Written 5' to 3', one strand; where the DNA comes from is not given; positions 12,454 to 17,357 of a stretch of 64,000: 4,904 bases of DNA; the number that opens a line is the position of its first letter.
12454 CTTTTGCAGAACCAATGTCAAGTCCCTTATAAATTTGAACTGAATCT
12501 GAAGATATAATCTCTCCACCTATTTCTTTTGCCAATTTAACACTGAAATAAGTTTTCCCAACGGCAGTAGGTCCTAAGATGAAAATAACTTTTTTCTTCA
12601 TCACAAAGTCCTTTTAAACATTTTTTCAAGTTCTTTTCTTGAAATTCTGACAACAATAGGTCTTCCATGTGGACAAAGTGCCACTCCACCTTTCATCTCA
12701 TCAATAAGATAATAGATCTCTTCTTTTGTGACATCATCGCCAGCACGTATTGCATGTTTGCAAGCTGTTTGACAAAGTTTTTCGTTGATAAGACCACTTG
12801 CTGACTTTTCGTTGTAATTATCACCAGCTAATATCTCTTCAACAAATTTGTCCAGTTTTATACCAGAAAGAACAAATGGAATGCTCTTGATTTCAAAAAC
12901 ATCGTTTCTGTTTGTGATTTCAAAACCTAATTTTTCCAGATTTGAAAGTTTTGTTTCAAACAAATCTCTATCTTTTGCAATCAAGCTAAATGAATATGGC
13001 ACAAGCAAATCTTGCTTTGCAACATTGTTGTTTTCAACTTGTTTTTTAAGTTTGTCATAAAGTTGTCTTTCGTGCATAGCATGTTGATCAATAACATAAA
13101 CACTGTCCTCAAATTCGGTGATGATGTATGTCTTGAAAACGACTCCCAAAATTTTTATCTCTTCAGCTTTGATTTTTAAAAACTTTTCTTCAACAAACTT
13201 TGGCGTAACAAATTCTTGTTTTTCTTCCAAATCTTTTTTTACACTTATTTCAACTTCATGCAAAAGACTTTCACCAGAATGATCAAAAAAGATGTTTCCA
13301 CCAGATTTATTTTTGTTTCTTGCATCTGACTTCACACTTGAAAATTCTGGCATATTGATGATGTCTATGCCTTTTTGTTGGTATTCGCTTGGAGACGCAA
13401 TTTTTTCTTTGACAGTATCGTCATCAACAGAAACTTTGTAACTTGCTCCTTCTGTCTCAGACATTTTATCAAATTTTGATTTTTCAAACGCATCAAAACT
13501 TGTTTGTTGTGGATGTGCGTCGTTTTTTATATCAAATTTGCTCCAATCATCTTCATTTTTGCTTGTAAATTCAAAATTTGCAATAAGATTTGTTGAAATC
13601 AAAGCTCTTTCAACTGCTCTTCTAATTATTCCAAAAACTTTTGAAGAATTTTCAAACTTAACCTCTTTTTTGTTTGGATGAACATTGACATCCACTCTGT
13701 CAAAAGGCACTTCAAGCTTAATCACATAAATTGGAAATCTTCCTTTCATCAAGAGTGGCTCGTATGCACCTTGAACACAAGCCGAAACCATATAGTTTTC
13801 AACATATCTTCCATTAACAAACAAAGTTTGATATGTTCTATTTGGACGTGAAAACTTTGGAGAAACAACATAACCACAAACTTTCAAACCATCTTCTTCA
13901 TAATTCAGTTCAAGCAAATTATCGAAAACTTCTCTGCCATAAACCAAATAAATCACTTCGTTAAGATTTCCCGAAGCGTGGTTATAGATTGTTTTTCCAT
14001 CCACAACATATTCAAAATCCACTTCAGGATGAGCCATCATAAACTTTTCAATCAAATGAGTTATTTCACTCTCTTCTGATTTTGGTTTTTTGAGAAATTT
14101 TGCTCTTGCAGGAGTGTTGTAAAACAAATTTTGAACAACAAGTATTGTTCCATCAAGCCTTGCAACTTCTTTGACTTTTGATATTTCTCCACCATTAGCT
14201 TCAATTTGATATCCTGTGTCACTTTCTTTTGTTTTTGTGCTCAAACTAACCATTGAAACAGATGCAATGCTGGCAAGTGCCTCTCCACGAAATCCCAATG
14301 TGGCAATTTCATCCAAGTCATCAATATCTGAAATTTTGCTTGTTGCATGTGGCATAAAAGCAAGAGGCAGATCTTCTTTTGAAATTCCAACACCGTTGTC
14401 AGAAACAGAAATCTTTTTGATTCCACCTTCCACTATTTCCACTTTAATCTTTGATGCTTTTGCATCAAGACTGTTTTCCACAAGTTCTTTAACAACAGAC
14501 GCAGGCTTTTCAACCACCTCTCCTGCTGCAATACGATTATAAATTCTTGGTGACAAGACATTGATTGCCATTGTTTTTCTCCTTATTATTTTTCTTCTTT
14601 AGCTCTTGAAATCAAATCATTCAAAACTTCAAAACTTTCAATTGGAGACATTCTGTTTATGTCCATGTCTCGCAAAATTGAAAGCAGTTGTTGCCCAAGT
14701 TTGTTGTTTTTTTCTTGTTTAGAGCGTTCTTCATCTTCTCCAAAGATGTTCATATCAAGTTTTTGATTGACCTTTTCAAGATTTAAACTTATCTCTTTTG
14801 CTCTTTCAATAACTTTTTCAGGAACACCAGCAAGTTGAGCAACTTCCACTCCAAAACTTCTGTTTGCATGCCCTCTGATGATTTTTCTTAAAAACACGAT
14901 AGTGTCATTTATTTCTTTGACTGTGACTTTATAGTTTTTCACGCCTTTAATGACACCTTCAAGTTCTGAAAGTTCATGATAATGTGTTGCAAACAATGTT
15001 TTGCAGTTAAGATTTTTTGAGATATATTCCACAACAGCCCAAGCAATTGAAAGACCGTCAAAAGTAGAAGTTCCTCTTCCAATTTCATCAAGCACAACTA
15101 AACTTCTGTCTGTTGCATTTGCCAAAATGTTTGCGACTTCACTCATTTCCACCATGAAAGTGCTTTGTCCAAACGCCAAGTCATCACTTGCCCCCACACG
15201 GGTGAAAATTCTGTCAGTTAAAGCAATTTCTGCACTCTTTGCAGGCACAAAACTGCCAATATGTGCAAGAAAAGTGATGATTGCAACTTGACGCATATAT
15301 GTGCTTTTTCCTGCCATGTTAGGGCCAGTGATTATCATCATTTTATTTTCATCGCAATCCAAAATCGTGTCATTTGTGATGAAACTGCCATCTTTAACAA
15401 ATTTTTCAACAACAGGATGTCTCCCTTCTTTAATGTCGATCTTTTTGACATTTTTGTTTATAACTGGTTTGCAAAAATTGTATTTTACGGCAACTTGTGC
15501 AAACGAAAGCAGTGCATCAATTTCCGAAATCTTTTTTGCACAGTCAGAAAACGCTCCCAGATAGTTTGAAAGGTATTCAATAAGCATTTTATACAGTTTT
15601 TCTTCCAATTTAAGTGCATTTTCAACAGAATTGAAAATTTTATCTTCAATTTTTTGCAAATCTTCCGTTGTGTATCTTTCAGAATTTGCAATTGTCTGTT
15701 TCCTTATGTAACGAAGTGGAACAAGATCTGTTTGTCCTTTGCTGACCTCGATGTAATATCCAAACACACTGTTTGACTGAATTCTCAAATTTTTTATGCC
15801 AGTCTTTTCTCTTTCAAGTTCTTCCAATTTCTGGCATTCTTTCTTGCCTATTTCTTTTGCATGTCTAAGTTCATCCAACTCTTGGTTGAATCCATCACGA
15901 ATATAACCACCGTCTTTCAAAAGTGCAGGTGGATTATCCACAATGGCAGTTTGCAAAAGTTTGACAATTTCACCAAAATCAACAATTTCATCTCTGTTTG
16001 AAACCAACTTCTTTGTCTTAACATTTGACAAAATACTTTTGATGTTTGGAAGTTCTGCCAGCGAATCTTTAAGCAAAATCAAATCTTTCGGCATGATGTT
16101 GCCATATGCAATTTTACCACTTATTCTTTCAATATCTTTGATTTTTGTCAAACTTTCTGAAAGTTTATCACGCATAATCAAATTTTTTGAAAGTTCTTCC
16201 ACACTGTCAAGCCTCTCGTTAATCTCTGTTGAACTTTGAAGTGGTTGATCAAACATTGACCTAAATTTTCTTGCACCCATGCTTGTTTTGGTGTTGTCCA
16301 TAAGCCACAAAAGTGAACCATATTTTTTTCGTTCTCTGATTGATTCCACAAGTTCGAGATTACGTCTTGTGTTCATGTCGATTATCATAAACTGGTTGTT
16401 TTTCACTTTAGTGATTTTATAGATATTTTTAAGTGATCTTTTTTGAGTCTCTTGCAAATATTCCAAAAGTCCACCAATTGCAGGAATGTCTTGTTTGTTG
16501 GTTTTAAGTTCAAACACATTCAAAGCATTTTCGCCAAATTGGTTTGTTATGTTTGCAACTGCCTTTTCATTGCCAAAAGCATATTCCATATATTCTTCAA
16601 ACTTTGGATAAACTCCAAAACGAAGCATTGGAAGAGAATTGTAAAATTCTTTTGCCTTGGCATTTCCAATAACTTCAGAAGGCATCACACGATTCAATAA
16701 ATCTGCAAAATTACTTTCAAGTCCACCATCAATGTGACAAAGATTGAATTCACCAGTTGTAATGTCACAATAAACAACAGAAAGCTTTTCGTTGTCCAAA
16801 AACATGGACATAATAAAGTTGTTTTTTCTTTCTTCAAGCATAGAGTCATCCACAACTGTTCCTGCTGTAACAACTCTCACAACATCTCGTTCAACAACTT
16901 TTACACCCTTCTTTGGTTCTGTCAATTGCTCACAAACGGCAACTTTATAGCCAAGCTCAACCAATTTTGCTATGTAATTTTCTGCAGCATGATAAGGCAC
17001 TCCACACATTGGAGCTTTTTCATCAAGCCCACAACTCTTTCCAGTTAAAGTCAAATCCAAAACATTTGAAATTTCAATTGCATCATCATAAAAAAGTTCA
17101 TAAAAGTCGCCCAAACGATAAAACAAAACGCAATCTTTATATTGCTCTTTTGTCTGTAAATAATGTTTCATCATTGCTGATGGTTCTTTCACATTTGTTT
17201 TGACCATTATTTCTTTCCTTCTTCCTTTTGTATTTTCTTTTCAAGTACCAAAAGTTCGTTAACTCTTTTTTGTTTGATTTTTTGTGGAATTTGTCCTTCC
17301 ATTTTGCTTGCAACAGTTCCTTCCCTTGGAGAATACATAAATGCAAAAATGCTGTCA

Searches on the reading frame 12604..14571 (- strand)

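Call 77: search_protein_families(library=pfam, proteins=[window:12604-14571:-], max_evalue=0.00001)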
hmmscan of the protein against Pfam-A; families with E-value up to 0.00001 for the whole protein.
window:12604-14571:- (656 aa): 4 families
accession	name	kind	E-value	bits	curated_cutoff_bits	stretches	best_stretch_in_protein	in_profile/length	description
PF01119.25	DNA_mis_repair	-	3e-37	127.3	26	1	208-324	2-118/119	DNA mismatch repair protein, C-terminal domain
PF08676.16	MutL_C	-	2.1e-29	102.5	25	1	475-612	1-140/142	MutL C terminal dimerisation domain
PF13589.12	HATPase_c_3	-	2.9e-13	50.4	25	1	24-129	4-109/137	Histidine kinase-, DNA gyrase B-, and HSP90-like ATPase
PF02518.31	HATPase_c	-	5.2e-09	37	26.4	1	24-77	7-63/111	Histidine kinase-, DNA gyrase B-, and HSP90-like ATPase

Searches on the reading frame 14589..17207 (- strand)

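Call 77: search_protein_families(library=pfam, proteins=[window:14589-17207:-], max_evalue=0.00001)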
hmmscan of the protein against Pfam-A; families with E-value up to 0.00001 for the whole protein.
window:14589-17207:- (873 aa): 5 families
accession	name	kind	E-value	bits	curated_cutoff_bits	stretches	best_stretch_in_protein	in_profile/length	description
PF00488.27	MutS_V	-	1.2e-86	290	30.2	1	624-810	1-187/188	MutS domain V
PF05192.23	MutS_III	-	2.5e-50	172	34.1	1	279-570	1-194/194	MutS domain III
PF01624.25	MutS_I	-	1.9e-40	138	20.6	1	11-121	2-112/113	MutS domain I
PF05190.23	MutS_IV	-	1.3e-26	93.2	22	1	439-527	1-89/92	MutS family domain IV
PF05188.22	MutS_II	-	3.8e-17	63.4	25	1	130-262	1-132/133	MutS domain II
